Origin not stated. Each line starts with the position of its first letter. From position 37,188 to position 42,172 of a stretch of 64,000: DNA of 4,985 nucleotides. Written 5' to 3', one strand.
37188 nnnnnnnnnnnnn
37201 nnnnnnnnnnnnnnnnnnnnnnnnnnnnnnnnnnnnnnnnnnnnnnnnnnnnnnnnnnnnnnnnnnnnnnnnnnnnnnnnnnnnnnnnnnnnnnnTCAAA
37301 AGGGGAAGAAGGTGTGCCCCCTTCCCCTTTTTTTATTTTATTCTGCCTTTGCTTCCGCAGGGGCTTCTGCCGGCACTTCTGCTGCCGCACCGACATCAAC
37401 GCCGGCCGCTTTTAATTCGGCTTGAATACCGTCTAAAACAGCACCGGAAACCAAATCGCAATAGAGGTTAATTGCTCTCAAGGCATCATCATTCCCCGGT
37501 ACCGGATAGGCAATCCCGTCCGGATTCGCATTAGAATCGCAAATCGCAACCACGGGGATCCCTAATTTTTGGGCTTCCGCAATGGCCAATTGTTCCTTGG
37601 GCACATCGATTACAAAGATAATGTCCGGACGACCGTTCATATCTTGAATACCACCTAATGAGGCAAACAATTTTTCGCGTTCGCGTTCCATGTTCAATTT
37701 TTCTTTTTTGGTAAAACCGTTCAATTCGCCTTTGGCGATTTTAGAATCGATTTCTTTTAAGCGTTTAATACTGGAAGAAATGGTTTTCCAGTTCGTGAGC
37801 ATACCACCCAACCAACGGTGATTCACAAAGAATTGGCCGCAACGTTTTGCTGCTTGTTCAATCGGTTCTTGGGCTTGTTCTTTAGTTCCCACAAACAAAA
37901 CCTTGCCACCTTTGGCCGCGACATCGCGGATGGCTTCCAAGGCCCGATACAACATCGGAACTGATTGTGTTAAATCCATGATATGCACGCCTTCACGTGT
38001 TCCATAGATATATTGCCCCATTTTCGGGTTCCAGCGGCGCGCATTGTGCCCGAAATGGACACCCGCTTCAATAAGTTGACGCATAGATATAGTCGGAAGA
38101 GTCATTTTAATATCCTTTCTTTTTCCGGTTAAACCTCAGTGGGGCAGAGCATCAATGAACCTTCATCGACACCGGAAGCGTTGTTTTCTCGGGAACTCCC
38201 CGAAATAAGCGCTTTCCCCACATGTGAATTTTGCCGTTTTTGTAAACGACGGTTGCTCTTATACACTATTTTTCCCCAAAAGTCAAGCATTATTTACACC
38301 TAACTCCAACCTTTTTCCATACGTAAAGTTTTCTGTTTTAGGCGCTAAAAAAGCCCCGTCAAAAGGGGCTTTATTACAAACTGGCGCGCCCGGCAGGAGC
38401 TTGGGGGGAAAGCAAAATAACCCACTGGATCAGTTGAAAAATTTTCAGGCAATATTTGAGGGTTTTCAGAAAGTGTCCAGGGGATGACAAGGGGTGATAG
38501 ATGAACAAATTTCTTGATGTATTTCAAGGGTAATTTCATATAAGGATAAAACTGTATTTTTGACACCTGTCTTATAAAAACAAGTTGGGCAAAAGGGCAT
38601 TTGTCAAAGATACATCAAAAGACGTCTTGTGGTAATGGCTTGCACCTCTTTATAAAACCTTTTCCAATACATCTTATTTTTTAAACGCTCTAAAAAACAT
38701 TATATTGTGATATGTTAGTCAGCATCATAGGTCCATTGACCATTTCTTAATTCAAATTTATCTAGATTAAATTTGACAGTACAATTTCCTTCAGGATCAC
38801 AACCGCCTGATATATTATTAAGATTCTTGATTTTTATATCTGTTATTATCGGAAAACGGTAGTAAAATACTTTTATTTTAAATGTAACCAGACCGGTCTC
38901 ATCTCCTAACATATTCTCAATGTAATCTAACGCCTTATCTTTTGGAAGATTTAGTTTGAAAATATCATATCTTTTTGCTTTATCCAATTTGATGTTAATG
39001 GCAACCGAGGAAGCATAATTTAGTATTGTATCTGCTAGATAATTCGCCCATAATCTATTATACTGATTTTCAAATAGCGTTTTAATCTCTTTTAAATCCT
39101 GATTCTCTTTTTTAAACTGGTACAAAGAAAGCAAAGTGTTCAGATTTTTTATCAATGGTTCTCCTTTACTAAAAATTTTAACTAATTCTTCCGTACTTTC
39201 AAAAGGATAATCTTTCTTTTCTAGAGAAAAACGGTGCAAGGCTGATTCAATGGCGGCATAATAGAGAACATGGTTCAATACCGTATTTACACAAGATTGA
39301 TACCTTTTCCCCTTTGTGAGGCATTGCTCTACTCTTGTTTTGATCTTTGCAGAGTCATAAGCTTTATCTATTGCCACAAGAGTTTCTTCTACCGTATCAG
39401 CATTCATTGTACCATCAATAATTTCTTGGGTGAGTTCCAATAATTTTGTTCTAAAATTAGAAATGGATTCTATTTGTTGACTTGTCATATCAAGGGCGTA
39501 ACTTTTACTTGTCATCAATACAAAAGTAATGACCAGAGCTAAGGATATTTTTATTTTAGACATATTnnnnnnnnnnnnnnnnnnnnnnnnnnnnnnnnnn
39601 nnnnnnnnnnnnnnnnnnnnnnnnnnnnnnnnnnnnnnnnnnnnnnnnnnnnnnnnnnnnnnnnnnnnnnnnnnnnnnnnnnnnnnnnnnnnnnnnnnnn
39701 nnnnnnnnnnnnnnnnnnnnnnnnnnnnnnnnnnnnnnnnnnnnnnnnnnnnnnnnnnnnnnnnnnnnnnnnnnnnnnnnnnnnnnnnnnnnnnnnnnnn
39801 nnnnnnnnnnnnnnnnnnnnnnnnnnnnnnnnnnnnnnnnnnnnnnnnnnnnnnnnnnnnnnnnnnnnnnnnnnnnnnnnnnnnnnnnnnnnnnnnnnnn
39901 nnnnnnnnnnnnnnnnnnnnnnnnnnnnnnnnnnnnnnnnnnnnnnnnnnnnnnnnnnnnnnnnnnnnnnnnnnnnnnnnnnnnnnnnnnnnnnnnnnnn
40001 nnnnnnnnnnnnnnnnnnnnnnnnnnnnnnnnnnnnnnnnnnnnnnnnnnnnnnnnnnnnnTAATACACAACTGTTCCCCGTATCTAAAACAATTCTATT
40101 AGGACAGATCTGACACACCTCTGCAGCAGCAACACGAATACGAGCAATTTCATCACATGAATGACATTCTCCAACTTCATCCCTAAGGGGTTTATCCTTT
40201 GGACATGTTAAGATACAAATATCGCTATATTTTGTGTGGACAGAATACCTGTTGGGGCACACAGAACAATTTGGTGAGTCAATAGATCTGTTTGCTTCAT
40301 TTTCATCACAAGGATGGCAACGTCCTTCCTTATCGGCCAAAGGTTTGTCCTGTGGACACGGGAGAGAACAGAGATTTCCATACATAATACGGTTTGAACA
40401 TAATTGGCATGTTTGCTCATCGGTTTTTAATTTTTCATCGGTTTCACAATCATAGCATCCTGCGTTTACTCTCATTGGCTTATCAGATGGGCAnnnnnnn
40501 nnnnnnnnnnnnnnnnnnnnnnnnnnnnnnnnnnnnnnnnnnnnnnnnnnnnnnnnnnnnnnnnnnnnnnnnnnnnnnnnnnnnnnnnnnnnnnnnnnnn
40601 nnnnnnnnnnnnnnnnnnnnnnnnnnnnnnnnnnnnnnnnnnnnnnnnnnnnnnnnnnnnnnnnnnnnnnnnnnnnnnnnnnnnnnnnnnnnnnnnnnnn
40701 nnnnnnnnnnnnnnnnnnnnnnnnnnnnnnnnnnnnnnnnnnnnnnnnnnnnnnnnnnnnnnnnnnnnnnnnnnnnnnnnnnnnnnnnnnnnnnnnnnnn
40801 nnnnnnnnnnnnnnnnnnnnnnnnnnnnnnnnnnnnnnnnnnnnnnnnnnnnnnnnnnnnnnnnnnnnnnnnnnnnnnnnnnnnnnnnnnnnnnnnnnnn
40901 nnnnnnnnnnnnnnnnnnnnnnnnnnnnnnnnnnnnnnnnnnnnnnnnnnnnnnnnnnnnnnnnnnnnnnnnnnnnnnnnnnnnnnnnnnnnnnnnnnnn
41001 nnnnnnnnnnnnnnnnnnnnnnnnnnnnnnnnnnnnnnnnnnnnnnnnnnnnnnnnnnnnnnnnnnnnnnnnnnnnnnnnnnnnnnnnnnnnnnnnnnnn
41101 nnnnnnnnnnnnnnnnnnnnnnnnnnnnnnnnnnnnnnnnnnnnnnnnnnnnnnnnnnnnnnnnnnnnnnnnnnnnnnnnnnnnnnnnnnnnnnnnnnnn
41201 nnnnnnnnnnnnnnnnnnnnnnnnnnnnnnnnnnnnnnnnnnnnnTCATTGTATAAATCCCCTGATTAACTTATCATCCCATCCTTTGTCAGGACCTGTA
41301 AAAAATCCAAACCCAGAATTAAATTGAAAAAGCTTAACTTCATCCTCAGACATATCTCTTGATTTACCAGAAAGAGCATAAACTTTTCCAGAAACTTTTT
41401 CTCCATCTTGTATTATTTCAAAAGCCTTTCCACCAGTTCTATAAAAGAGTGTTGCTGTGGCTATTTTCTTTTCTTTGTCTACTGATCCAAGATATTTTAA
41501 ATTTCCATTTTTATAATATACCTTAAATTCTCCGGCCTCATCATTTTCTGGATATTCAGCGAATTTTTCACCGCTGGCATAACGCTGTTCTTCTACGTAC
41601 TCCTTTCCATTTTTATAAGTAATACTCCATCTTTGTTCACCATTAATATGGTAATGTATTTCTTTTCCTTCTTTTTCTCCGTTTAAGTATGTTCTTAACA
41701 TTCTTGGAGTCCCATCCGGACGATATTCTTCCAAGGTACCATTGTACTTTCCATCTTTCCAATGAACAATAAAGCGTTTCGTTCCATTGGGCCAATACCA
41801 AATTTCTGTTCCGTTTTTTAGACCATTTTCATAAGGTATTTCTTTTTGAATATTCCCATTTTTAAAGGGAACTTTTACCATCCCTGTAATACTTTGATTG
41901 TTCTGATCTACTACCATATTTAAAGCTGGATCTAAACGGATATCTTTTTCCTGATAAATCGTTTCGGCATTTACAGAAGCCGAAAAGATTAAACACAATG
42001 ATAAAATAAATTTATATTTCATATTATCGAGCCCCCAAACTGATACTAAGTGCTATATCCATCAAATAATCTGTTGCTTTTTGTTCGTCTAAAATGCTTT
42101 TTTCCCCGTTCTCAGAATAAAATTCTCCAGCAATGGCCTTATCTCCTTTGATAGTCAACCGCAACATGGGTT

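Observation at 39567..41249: Secreted protein built from about 10 cysteine-rich repeats with an invariant CP-DKPL-D--G-C--CD core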

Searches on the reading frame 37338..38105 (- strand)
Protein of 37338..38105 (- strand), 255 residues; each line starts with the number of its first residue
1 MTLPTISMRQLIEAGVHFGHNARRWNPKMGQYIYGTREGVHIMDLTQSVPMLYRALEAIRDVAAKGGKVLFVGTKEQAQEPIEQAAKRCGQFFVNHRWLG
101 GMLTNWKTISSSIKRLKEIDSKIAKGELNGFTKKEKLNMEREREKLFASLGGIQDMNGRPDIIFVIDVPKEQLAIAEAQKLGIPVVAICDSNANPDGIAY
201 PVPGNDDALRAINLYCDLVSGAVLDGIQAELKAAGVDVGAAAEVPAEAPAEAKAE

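Call 5: search_protein_families(library=pfam, proteins=[window:37338-38105:-], max_evalue=0.001)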
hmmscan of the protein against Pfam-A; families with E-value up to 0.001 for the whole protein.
window:37338-38105:- (255 aa): 1 family
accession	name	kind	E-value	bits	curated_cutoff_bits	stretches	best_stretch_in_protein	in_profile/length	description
PF00318.25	Ribosomal_S2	-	1.3e-93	312.7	26.1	1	11-226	1-216/216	Ribosomal protein S2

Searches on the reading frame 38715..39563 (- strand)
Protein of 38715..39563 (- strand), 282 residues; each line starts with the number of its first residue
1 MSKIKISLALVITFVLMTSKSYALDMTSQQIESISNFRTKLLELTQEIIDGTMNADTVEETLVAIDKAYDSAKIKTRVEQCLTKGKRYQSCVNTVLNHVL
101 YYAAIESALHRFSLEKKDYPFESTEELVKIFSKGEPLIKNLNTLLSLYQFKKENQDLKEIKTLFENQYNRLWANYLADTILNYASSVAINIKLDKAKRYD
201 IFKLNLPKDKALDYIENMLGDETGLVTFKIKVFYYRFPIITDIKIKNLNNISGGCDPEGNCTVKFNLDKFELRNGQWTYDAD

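Call 4: search_protein_families(library=pfam, proteins=[window:38715-39563:-], max_evalue=1)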
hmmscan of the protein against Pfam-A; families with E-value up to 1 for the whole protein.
window:38715-39563:- (282 aa): 2 families
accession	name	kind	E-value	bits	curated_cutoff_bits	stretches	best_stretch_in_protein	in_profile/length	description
PF10925.13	DUF2680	-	0.12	13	25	1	26-69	1-49/57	Protein of unknown function (DUF2680)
PF24723.1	DUF7675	-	0.22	11.9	27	1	117-140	36-59/65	Family of unknown function (DUF7675)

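Call 6: search_protein_families(library=ncbifam, proteins=[window:38715-39563:-], max_evalue=1)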
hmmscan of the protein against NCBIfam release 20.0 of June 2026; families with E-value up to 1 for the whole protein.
window:38715-39563:- (282 aa): 1 family
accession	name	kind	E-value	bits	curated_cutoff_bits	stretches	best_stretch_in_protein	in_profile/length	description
NF008418.0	PRK11245.1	equivalog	0.018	15.1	152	1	26-69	60-104/121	dihydroneopterin triphosphate 2'-epimerase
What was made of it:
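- Closest known: Myxococcus cysteine-rich repeat. Different: No NCBIfam or Pfam hit at E<=1 (calls 4, 6).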

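Call 60: search_protein_families(library=padloc, proteins=[window:38715-39563:-], max_evalue=0.01)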
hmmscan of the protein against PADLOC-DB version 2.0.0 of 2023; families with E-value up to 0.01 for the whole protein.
window:38715-39563:- (282 aa): 0 families
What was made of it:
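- Tried and rejected: Pfam, NCBIfam and PADLOC scans of the query found nothing (calls 4, 6, 60).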

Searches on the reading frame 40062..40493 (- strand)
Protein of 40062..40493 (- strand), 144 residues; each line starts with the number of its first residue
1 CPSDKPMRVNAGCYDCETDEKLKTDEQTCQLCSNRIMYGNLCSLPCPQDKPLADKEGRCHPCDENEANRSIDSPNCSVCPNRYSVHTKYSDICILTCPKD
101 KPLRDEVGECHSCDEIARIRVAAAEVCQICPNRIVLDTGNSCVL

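Call 29: predict_structure(alignment_id=A3)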
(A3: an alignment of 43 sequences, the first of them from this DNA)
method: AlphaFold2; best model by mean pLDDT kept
length: 144 residues; sequences in the alignment: 43
mean_pLDDT: 92.5   pTM: 0.74
mean pLDDT of the five models: 92.5, 92.0, 91.7, 91.5, 91.2
residues with pLDDT >= 90: 116; 70-90: 25; 50-70: 3; < 50: 0
segments of 3 or more residues with pLDDT < 50: none
pLDDT, mean of each block of 10 residues (from residue 1): 96 96 96 94 96 93 78 90 90 93 93 97 93 90 95
secondary structure, 60 per line:
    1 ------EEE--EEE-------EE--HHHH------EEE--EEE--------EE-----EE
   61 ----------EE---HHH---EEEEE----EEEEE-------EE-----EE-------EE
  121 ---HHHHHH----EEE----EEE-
elements in order: E7-9 E12-14 H26-29 E36-38 E41-43 E82-86 E91-95 H124-129 E134-136 E141-143
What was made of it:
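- The 3-module model has pLDDT 92.5 and pTM 0.74 (call 29). The multi-module AlphaFold model is confident across module junctions (call 29).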

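Call 35: fold_search(model_id=the predicted structure, library=pdb)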
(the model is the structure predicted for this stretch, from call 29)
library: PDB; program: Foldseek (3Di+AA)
matches with E <= 10: 155; with E <= 0.001: 0
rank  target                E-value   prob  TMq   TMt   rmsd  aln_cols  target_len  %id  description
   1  6pe8_U                2.2e-01  0.10  0.21  0.19  11.2       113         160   18  Crystal structure of CD40/ABBV-323 FAB complex (released 2019-08-14)
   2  7fh1_A                9.1e-01  0.06  0.16  0.05   8.5        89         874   17  Structure of the human Meckelin (released 2021-12-01)
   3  3hpt_C                1.0e+00  0.04  0.15  0.21  10.6        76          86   17  Crystal structure of human FxA in complex with (S)-2-cyano-1-(2-methylbenzofuran-5-yl)-3-(2-oxo-1-(2-oxo-2-(pyrrolidin (released 2009-11-17)
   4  8ezl_A                1.0e+00  0.03  0.16  0.14  14.4        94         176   19  Pfs25 in complex with transmission-reducing antibody AS01-50 (released 2023-08-16)
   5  7qbf_C                1.3e+00  0.06  0.16  0.25  12.4        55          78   24  TC:CD320 in complex with nanobody TC-Nb34 (released 2022-03-16)
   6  2ahx_A                1.3e+00  0.06  0.15  0.05   8.4        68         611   20  Crystal structure of ErbB4/HER4 extracellular domain (released 2005-09-27)
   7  7mn6_A                1.3e+00  0.05  0.17  0.05  11.1        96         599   19  Structure of the HER2 S310F/HER3/NRG1b Heterodimer Extracellular Domain (released 2021-10-27)
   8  1xkb_B                1.3e+00  0.03  0.16  0.21  11.4        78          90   15  FACTOR XA COMPLEXED WITH A SYNTHETIC INHIBITOR FX-2212A,(2S)-(3'-AMIDINO-3-BIPHENYLYL)-5-(4-PYRIDYLAMINO)PENTANOIC ACI (released 1999-03-23)
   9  3ens_A                1.4e+00  0.04  0.17  0.23  10.0        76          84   17  Crystal structure of human FXA in complex with methyl (2Z)-3-[(3-chloro-1H-indol-7-yl)amino]-2-cyano-3-{[(3S)-2-oxo-1- (released 2008-12-30)
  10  6b0h_J                1.6e+00  0.04  0.21  0.20  14.2       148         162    9  Crystal structure of Pfs25 in complex with the transmission blocking antibody 1262 (released 2017-11-15)
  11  7e57_D                1.7e+00  0.02  0.13  0.17  11.2       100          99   17  Crystal structure of murine GITR-GITRL complex (released 2021-09-29)
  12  6b0h_I                1.9e+00  0.03  0.20  0.18  12.6       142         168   10  Crystal structure of Pfs25 in complex with the transmission blocking antibody 1262 (released 2017-11-15)
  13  7mn5_A                2.0e+00  0.06  0.15  0.05   9.0        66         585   21  Structure of the HER2/HER3/NRG1b Heterodimer Extracellular Domain (released 2021-10-27)
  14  8hgo_A                2.0e+00  0.04  0.18  0.06  11.5       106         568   11  The EGF-bound EGFR/HER2 ectodomain complex (released 2023-02-08)
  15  6phd_C                2.1e+00  0.02  0.16  0.14  15.4       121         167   16  Pfs25 in complex with the human transmission blocking antibody 2586 (released 2019-10-02)
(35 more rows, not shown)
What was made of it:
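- On TNFR cysteine-rich domain (TNFR_c6 and TNFR-like Pfam families): CD40 is the top Foldseek hit for the 3-module model, but at E=0.22, probability 0.10 and TM 0.21 (call 35).
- Closest known: Furin-like / growth-factor-receptor cysteine-rich repeats. Different: TM-scores are 0.25 or lower (call 35).
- The top, though insignificant, Foldseek hits of the 3-module model are CD40, meckelin, ErbB, R-spondin Fu1-Fu2 and insulin receptor (call 35).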

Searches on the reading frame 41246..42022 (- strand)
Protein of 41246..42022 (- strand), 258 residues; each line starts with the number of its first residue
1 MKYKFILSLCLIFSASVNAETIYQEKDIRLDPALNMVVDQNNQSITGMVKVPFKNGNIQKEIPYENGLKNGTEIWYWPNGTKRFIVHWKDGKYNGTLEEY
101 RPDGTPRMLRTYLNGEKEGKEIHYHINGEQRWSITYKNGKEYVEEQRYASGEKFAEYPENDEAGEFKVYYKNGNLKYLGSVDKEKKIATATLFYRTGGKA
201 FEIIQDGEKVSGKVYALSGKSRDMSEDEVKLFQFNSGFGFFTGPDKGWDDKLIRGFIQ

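Call 4: search_protein_families(library=pfam, proteins=[window:41246-42022:-], max_evalue=1)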
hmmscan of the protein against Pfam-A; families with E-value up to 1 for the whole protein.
window:41246-42022:- (258 aa): 2 families
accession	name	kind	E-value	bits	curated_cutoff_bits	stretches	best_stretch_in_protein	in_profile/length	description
PF07661.19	MORN_2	-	1.4e-10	40.6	29.6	2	164-180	3-19/22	MORN repeat variant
PF07202.18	Tcp10_C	-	0.11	12.6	36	0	69-83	19-33/35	T-complex protein 10 C-terminus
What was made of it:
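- On MORN_2 repeat proteins (the partner gene 41246-42022): PF07661 E=1.4e-10, 40.6 bits against a cut-off of 29.6 (call 4).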

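Call 6: search_protein_families(library=ncbifam, proteins=[window:41246-42022:-], max_evalue=1)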
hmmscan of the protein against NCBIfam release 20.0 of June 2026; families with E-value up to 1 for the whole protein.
window:41246-42022:- (258 aa): 2 families
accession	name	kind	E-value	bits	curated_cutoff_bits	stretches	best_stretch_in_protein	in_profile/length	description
NF033566.1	adhes_LIC20035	equivalog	2.7e-08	33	250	1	54-197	201-333/434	LIC20035 family adhesin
NF033723.0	S2_P23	equivalog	0.076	13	150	1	133-178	84-129/179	S2/P23 family protein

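Call 60: search_protein_families(library=padloc, proteins=[window:41246-42022:-], max_evalue=0.01)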
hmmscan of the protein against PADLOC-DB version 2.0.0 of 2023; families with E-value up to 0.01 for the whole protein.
window:41246-42022:- (258 aa): 0 families
